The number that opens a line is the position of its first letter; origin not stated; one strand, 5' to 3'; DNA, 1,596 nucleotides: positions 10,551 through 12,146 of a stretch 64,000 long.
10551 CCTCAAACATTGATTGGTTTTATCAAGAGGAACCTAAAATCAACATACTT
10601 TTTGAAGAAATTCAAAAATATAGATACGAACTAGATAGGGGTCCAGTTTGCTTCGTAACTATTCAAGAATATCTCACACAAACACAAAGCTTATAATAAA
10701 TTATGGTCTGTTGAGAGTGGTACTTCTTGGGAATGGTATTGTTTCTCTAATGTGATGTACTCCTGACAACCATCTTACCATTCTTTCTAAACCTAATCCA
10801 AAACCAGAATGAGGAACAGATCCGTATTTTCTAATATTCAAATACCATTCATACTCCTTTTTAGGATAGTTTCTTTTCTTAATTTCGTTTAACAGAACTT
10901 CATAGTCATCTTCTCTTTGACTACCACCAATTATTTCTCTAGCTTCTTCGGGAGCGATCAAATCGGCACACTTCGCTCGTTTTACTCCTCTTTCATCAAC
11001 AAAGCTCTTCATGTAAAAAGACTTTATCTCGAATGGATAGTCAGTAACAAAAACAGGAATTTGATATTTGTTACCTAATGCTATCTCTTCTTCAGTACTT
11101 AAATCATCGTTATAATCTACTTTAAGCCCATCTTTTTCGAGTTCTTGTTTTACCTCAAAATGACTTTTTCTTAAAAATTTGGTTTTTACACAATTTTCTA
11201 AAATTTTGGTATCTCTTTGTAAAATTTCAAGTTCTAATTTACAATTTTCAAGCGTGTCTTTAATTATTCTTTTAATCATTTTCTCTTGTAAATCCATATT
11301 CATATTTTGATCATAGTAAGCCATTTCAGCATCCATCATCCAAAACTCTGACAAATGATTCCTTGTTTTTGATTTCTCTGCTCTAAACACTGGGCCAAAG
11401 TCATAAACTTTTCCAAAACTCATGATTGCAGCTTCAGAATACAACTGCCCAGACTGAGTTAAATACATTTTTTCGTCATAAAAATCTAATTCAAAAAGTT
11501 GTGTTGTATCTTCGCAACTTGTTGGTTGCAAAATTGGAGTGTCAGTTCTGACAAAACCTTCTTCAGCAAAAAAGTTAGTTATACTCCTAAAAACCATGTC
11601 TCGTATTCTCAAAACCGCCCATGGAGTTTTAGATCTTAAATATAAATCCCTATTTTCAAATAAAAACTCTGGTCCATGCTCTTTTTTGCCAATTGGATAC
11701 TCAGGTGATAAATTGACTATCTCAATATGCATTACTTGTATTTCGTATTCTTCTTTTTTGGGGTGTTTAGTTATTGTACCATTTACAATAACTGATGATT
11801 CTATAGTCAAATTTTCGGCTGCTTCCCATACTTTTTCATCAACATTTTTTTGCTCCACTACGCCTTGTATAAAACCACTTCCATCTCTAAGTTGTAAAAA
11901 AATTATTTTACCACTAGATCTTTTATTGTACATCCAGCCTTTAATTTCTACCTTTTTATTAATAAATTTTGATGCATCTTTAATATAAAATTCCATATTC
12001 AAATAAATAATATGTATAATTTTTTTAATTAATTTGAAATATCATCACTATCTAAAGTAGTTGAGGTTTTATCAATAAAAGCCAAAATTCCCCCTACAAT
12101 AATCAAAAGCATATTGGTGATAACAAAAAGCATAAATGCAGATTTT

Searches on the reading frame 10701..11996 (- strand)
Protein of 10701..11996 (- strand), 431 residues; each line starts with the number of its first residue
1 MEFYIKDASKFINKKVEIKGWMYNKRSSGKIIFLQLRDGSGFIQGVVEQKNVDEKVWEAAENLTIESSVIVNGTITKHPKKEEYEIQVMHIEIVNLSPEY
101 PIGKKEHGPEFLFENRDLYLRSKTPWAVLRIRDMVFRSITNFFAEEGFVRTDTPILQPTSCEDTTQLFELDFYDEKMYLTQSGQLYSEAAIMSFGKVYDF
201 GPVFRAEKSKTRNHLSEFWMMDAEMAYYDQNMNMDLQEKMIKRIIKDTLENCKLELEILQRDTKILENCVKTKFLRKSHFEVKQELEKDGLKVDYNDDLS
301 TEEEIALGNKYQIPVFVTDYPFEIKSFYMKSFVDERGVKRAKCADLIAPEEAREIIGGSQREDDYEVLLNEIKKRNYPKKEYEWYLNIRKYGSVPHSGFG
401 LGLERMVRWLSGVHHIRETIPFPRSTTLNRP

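Call 96: search_protein_families(library=pfam, proteins=[window:10701-11996:-], max_evalue=0.001)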
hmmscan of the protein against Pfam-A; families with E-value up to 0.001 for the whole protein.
window:10701-11996:- (431 aa): 2 families
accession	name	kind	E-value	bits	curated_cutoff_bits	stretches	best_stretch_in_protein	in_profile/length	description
PF00152.25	tRNA-synt_2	-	3.9e-67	226.9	25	1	110-425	3-307/308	tRNA synthetases class II (D, K and N)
PF01336.31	tRNA_anti-codon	-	1.2e-17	64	27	1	16-94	1-75/75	OB-fold nucleic acid binding domain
